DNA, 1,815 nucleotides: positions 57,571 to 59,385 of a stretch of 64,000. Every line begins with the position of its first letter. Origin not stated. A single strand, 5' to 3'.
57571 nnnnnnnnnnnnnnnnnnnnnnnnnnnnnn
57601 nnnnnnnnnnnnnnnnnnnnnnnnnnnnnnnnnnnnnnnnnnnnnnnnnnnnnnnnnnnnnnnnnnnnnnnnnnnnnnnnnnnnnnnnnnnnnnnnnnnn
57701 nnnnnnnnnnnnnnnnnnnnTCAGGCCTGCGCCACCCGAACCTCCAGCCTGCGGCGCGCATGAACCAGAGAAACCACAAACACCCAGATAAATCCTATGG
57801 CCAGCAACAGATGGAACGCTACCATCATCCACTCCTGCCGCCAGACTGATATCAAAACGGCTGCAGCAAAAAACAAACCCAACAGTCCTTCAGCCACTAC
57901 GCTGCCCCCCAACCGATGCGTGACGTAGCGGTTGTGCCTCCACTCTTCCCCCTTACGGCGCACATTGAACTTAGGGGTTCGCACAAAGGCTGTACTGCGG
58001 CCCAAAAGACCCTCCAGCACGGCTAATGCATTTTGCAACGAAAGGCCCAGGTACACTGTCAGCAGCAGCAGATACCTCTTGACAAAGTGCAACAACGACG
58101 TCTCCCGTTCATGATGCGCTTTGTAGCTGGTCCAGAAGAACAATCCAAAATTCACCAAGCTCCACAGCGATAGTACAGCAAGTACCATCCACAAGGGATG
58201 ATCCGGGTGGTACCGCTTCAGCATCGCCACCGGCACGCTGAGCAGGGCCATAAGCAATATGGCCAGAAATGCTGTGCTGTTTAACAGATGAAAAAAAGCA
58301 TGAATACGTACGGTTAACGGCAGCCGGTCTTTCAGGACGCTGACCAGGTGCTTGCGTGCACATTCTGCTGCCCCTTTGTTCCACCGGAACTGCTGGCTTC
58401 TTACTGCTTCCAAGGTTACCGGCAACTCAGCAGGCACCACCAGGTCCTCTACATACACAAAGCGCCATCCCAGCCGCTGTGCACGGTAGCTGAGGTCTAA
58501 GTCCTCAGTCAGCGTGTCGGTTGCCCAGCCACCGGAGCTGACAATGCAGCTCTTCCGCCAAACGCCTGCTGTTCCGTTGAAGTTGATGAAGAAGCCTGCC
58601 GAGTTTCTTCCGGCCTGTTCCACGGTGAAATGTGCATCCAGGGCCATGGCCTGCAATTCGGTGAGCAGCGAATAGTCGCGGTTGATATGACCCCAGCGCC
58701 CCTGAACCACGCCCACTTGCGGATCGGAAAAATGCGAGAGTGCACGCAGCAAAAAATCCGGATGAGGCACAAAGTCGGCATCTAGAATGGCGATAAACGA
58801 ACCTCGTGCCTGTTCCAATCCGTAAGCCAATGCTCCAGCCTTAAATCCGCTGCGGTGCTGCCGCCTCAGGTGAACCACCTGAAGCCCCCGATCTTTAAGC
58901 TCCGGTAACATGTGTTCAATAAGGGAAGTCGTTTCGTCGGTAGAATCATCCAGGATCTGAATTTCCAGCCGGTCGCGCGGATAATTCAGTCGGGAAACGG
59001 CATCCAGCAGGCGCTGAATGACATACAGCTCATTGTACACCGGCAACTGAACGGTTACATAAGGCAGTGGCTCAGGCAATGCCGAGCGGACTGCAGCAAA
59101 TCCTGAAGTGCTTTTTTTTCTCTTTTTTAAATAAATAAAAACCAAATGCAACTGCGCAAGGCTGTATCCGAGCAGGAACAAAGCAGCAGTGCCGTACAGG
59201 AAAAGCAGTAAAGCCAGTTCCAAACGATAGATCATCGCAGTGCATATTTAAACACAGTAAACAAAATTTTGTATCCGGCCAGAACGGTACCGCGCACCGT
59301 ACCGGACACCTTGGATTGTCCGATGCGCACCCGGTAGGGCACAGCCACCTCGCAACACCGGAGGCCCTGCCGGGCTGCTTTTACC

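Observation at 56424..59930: Translationally coupled three-gene membrane glycosylation module (DPM1-like GT2, D,D,D,QxxRW membrane GT2, GT-C), back to back with manC and kpsF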

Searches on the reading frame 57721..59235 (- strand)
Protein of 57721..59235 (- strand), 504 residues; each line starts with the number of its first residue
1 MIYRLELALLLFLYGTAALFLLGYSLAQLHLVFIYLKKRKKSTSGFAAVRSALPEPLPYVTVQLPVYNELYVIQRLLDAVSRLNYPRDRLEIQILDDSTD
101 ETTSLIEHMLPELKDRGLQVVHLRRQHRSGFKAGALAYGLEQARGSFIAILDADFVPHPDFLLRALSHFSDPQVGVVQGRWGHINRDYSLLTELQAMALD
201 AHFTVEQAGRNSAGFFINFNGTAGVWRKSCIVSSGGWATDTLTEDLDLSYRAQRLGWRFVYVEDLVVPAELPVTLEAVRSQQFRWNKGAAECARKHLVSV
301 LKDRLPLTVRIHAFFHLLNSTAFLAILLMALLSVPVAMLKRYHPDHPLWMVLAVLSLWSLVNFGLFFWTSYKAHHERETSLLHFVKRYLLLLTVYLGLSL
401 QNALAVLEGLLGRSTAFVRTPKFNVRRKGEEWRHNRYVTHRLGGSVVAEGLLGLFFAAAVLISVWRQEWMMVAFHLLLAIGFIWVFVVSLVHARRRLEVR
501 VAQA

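Call 3: search_protein_families(library=pfam, proteins=[window:57721-59235:-], max_evalue=0.01)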
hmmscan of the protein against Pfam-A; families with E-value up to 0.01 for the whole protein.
window:57721-59235:- (504 aa): 4 families
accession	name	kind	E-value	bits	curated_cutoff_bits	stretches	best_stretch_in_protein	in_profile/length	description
PF13641.12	Glyco_tranf_2_3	-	7.1e-29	101.9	27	1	60-287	3-229/230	Glycosyltransferase like family 2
PF13632.12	Glyco_trans_2_3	-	3.4e-23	82.9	27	1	147-358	1-194/198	Glycosyl transferase family group 2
PF00535.33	Glycos_transf_2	-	1.9e-20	73.9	23.3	1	62-201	2-135/168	Glycosyl transferase family 2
PF13506.12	Glyco_transf_21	-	1.5e-12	47.8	21.7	1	131-287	17-174/174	Glycosyl transferase family 21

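Call 4: search_protein_families(library=ncbifam, proteins=[window:57721-59235:-], max_evalue=0.01)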
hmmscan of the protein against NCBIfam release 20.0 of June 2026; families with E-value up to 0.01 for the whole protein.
window:57721-59235:- (504 aa): 19 families
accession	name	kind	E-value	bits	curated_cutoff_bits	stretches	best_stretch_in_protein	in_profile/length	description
TIGR03937.1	PgaC_IcaA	equivalog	3.5e-30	105.3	422.3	1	46-363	33-347/407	poly-beta-1,6-N-acetyl-D-glucosamine synthase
TIGR03965.1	mycofact_glyco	equivalog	3.9e-30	105.1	280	1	44-338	60-353/467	mycofactocin biosynthesis glycosyltransferase MftF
TIGR03030.1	CelA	equivalog_domain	2.4e-29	101.9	699.1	1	49-339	122-424/714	UDP-forming cellulose synthase catalytic subunit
NF008558.0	PRK11498.1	equivalog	4.5e-20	71.2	992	1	57-330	272-543/872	UDP-forming cellulose synthase catalytic subunit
NF041875.1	EPS_EpsD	equivalog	2.1e-16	60.3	370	1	61-267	2-204/325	exopolysaccharide biosynthesis glycosyltransferase EpsD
NF041865.1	EpsU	equivalog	2.4e-16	59.8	700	1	59-312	40-288/394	exopolysaccharide biosynthesis GT2 family glycosyltransferase EpsU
TIGR03472.1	HpnI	equivalog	2.1e-15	56.4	310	1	50-368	33-348/373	bacteriohopanetetrol glucosamine biosynthesis glycosyltransferase HpnI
TIGR04242.1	nodulat_NodC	equivalog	1.8e-14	53.5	550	1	50-391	40-371/395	chitooligosaccharide synthase NodC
TIGR03111.1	glyc2_xrt_Gpos1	hypoth_equivalog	4e-12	45.7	363.95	1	50-303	41-300/439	TIGR03111 family XrtG-associated glycosyltransferase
NF053846.1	glyco_with_XrtP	equivalog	1.2e-10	40.7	520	1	65-396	48-411/440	XrtP-associated glycosyltransferase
NF047683.1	TeichurnBiosyTuaG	equivalog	3.1e-08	33.6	400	1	58-186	6-128/252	teichuronic acid biosynthesis protein TuaG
TIGR04283.1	glyco_like_mftF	equivalog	1.1e-06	28.4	182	1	62-265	3-181/221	TIGR04283 family arsenosugar biosynthesis glycosyltransferase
NF038302.1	EPS_HpsE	equivalog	2.4e-06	26.8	300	1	60-180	3-123/307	hormogonium polysaccharide biosynthesis glycosyltransferase HpsE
TIGR03469.1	HpnB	hypoth_equivalog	7.3e-06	25.2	379.25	1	51-171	37-162/386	hopene-associated glycosyltransferase HpnB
NF038299.1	EPS_HpsN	equivalog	8.6e-06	24.9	425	1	58-181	1-119/317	hormogonium polysaccharide biosynthesis glycosyltransferase HpsN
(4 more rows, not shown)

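Call 15: search_solved_structures(query=window:57721-59235:-, max_evalue=0.001)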
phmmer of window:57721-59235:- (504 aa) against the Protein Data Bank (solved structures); distinct sequences matched with E-value up to 0.001: 15.
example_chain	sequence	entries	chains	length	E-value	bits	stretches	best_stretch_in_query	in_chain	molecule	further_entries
5ej1_A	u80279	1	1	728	3.3e-19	72.2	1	50-292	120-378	Putative cellulose synthase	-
4hg6_A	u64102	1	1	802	4.1e-19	71.9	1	50-292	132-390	Cellulose Synthase Subunit A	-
4p00_A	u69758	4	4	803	4.1e-19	71.9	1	50-292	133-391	Cellulose Synthase A subunit | Cellulose Synthase subunit A | Putative cellulose synthase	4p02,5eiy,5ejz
6yv7_B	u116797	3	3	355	3.7e-17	65.4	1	54-323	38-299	Glycosyl transferase, family 2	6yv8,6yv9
6yv7_A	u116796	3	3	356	3.7e-17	65.4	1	54-323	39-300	Glycosyl transferase, family 2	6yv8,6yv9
7lby_A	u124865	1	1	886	3.2e-14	55.7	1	58-336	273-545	Cellulose synthase catalytic subunit [UDP-forming]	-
9b8v_E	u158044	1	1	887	3.2e-14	55.7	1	58-336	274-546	Cellulose synthase catalytic subunit [UDP-forming]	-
9fmv_A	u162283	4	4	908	3.5e-14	55.6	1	58-336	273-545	Cellulose synthase catalytic subunit [UDP-forming]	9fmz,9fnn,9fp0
2z87_A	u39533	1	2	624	7.3e-07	31.5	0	49-187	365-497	Chondroitin synthase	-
2z86_A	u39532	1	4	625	7.3e-07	31.5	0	49-187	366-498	Chondroitin synthase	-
5tze_C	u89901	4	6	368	2e-05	26.7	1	62-166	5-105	Glycosyl transferase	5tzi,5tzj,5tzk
5tz8_A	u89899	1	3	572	4.4e-05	25.6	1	62-166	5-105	Glycosyl transferase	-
9jma_A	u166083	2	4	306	0.00024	23.2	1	60-163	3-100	GalNAc(5)-diNAcBac-PP-undecaprenol beta-1,3-glucosyltransferase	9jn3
6p61_A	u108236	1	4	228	0.00049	22.1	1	57-162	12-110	Glycosyltransferase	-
5hea_A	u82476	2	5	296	0.00082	21.4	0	60-161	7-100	Putative glycosyltransferase (GalT1)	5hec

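Call 26: find_homologous_proteins(query=window:57721-59235:-)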
Query window:57721-59235:- (504 aa): 8000 proteins with E <= 0.001 among 8000 candidates; the best 120 are listed.
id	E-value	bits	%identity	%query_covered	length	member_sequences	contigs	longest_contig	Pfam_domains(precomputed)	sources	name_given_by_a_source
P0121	0.0e+0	1124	100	100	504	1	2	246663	PF13632.13,PF13506.14,PF13641.13,PF00535.33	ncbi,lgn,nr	ncbi:MAG: glycosyltransferase family 2 protein [Chitinophagales bacterium]|nr:glycosyltransferase fa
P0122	8.4e-192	656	63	88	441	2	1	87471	PF13632.13,PF13506.14,PF13641.13,PF00535.33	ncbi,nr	ncbi:MAG: glycosyltransferase family 2 protein [Chitinophagales bacterium]|nr:glycosyltransferase fa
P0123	2.6e-189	648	59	93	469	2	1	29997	PF13632.13,PF13506.14,PF13641.13,PF00535.33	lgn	-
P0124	8.8e-165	567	51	96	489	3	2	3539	PF13632.13,PF13506.14,PF13641.13,PF00535.33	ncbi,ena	-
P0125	9.5e-165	567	53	94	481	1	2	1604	PF13632.13,PF13506.14,PF13641.13,PF00535.33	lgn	-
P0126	1.4e-164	567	51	96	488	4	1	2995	PF13632.13,PF13506.14,PF13641.13,PF00535.33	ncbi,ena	-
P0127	3.4e-164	565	53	96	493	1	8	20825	PF13632.13,PF13506.14,PF13641.13,PF00535.33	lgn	-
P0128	3.7e-164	565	54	94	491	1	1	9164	PF13632.13,PF13506.14,PF13641.13,PF00535.33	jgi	jgi:cellulose synthase/poly-beta-1,6-N-acetylglucosamine synthase-like glycosyltransferase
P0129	4.1e-164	565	52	96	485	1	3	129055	PF13632.13,PF13506.14,PF13641.13,PF00535.33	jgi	jgi:cellulose synthase/poly-beta-1,6-N-acetylglucosamine synthase-like glycosyltransferase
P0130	7.0e-164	564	52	96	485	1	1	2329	PF13632.13,PF13506.14,PF13641.13,PF00535.33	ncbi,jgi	jgi:cellulose synthase/poly-beta-1,6-N-acetylglucosamine synthase-like glycosyltransferase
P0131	1.1e-163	564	52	96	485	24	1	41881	PF13632.13,PF13506.14,PF13641.13,PF00535.33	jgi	-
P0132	8.2e-163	561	51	96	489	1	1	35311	PF13632.13,PF13506.14,PF13641.13,PF00535.33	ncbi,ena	-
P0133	8.9e-163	561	52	96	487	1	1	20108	PF13632.13,PF13506.14,PF13641.13,PF00535.33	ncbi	-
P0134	9.1e-163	561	51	96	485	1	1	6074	PF13632.13,PF13506.14,PF13641.13,PF00535.33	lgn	-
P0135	1.2e-162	560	49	97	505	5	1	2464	PF13632.13,PF13506.14,PF13641.13,PF00535.33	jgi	jgi:cellulose synthase/poly-beta-1,6-N-acetylglucosamine synthase-like glycosyltransferase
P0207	3.5e-159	549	50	96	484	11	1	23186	PF13632.13,PF13506.14,PF13641.13,PF00535.33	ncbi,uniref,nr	ncbi:cellulose synthase family protein [Fulvivirga lutimaris]|uniref:cellulose synthase family prote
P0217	1.0e-158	547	51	92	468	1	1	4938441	PF13632.13,PF13506.14,PF13641.13,PF00535.33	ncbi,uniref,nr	ncbi:cellulose synthase family protein [Chondrinema litorale]|uniref:cellulose synthase family prote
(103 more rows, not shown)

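Call 43: predict_structure(alignment_id=A2)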
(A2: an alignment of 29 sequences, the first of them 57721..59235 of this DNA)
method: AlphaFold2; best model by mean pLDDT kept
length: 504 residues; sequences in the alignment: 29
mean_pLDDT: 90.8   pTM: 0.89
mean pLDDT of the five models: 90.8, 90.4, 89.9, 89.5, 88.6
residues with pLDDT >= 90: 386; 70-90: 91; 50-70: 14; < 50: 13
segments of 3 or more residues with pLDDT < 50: 44-48, 497-504
pLDDT, mean of each block of 10 residues (from residue 1): 87 94 96 94 54 87 94 95 97 95 96 97 92 93 97 93 94 94 94 95 94 90 88 88 81 95 93 93 92 95 96 96 96 90 85 87 96 85 95 96 96 82 89 83 91 98 91 95 96 67 45
secondary structure, 60 per line:
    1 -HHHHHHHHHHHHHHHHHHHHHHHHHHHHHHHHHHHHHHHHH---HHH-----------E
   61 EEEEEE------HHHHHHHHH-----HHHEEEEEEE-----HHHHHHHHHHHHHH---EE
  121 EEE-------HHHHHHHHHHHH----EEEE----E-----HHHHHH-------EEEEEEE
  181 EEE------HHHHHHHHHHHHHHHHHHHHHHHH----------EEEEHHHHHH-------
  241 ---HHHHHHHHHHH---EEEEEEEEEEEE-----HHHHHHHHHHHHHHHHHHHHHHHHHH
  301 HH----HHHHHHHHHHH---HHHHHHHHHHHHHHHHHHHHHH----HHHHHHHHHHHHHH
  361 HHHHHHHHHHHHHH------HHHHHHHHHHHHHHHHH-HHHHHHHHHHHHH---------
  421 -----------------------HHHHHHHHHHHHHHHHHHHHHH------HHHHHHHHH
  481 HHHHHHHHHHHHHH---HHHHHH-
elements in order: H2-42 E60-66 H73-81 E90-96 H102-115 E119-123 H131-142 E147-150 H161-166 E174-183 H190-213 E224-227 H228-233 H244-254 E258-269 H275-302 H307-317 H321-342 H347-374 H381-397 H399-411 H444-465 H472-494 H498-503

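Call 45: fold_search(model_id=the predicted structure, library=pdb)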
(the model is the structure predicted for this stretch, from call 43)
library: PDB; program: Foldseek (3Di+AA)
matches with E <= 10: 899; with E <= 0.001: 274
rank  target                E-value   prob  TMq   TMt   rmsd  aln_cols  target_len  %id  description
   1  9b8v_E                6.0e-20  1.00  0.66  0.42   6.3       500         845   20  AlphaFold2 informed cryo-EM model of the E. coli cellulose synthase BcsAG3B6 complex (released 2025-02-19)
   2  9fnn_A                2.6e-18  1.00  0.64  0.43   6.7       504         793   20  Cryo-EM structure of the c-di-GMP-saturated 'crown'less Bcs macrocomplex for cellulose secretion in E. coli (released 2024-10-16)
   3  4p00_A                2.6e-18  1.00  0.64  0.46   6.9       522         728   21  Bacterial Cellulose Synthase in complex with cyclic-di-GMP and UDP (released 2014-04-09)
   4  4hg6_A                3.9e-16  1.00  0.61  0.43  11.7       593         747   19  Structure of a cellulose synthase - cellulose translocation intermediate (released 2012-12-19)
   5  5ej1_A                6.5e-16  1.00  0.61  0.45   7.2       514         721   20  Pre-translocation state of bacterial cellulose synthase (released 2016-03-30)
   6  9fmz_A                1.5e-15  1.00  0.61  0.40   6.5       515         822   18  Cryo-EM structure of the c-di-GMP-bound synthase:pEtN transferase complex (BcsA-Bct-G3) from the E. coli cellulose sec (released 2024-10-16)
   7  9fp0_A                2.1e-15  1.00  0.55  0.37   6.8       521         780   19  Cryo-EM structure of the 'crown'less Bcs macrocomplex for E. coli cellulose secretion in non-saturating c-di-GMP (loca (released 2024-10-16)
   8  9fmv_A                3.0e-15  1.00  0.53  0.36  12.1       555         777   20  Cryo-EM structure of the c-di-GMP-free synthase:pEtN transferase complex (BcsA-Bct-G3) from the E. coli cellulose secr (released 2024-10-16)
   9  6yv7_A                7.7e-14  1.00  0.47  0.65  10.1       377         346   22  Mannosyltransferase PcManGT from Pyrobaculum calidifontis (released 2020-07-22)
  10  6yv7_B                2.9e-13  1.00  0.50  0.70   8.7       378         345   20  Mannosyltransferase PcManGT from Pyrobaculum calidifontis (released 2020-07-22)
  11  8sne_A                3.6e-13  1.00  0.56  0.58   5.8       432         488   17  Chlorella virus Hyaluronan Synthase bound to GlcA extended GlcNAc primer and UDP (released 2024-05-01)
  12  9yq5_A                1.9e-12  1.00  0.50  0.50  13.7       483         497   16  Chlorella virus hyaluronan synthase bound to an inserted UDP-GlcA (released 2025-12-10)
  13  7sp7_A                2.0e-12  1.00  0.50  0.51  13.3       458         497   15  Chlorella virus hyaluronan synthase inhibited by UDP (released 2022-04-06)
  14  8smn_A                2.9e-12  1.00  0.45  0.44  12.5       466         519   14  Xenopus laevis hyaluronan synthase 1, nascent HA polymer bound state (released 2024-05-01)
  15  8smp_A                4.0e-12  1.00  0.46  0.45  14.3       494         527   16  Xenopus laevis hyaluronan synthase 1, UDP-bound, gating loop inserted state (released 2024-05-01)
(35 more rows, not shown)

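Call 65: find_encoding_contigs(protein=P0217, flank=7000, max_places=1)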
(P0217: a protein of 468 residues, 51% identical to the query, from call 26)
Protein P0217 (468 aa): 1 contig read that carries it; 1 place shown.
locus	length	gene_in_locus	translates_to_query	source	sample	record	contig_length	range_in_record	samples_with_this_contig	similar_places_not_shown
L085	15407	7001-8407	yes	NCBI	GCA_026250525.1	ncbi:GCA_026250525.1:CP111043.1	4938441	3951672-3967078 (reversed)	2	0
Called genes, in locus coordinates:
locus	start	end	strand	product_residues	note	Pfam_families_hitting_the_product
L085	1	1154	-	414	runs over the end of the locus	PF12911:OppC_N (weak), PF00528:BPD_transp_1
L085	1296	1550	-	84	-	-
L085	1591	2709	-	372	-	PF13506:Glyco_transf_21, PF00535:Glycos_transf_2, PF10111:Glyco_tranf_2_2, PF13641:Glyco_tranf_2_3, PF13632:Glyco_trans_2_3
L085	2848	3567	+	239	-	PF00977:His_biosynth, PF01884:PcrB (faint)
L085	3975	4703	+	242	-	PF02698:DUF218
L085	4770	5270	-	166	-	-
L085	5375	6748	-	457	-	PF00072:Response_reg, PF20030:bpMoxR (weak), PF00158:Sigma54_activat, PF14532:Sigma54_activ_2, PF00004:AAA (weak), PF07728:AAA_5, PF25601:AAA_lid_14, PF02954:HTH_8, +1 more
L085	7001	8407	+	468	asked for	PF13506:Glyco_transf_21, PF13641:Glyco_tranf_2_3, PF00535:Glycos_transf_2, PF13632:Glyco_trans_2_3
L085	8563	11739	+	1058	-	PF02012:BNR (faint), PF14870:PSII_BNR (faint), PF15899:BNR_6 (faint), PF15902:Sortilin-Vps10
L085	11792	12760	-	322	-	-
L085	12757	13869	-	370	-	PF01168:Ala_racemase_N, PF14031:D-ser_dehydrat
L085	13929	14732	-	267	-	PF00497:SBP_bac_3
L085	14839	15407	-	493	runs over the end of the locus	PF00656:Peptidase_C14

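Call 66: find_encoding_contigs(protein=P0207, flank=7000, max_places=1)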
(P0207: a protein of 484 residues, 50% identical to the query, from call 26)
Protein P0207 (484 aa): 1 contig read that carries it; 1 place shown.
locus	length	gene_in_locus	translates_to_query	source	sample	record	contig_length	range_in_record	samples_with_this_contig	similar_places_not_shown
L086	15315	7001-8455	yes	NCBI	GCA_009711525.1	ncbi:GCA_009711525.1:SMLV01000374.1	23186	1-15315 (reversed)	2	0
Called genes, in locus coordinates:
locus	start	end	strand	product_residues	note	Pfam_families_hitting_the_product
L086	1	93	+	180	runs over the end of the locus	PF00004:AAA (weak), PF13238:AAA_18, PF13671:AAA_33 (weak), PF01202:SKI, PF13207:AAA_17 (weak)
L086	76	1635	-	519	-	-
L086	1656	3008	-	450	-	-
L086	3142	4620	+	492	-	PF00587:tRNA-synt_2b, PF03129:HGTP_anticodon, PF09180:ProRS-C_1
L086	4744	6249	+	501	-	PF02518:HATPase_c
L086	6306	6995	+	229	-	PF00535:Glycos_transf_2, PF13641:Glyco_tranf_2_3 (weak)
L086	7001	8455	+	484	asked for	PF13506:Glyco_transf_21, PF00535:Glycos_transf_2, PF13641:Glyco_tranf_2_3, PF13632:Glyco_trans_2_3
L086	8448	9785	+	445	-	PF26314:MptA_B_family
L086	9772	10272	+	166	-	PF00581:Rhodanese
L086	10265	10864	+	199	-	PF09837:DUF2064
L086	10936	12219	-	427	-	PF00463:ICL, PF13714:PEP_mutase, PF00463:ICL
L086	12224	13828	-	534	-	PF20656:MS_N, PF01274:MS_TIM-barrel, PF20659:MS_C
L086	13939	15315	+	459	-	PF12844:HTH_19 (weak), PF13560:HTH_31, PF01381:HTH_3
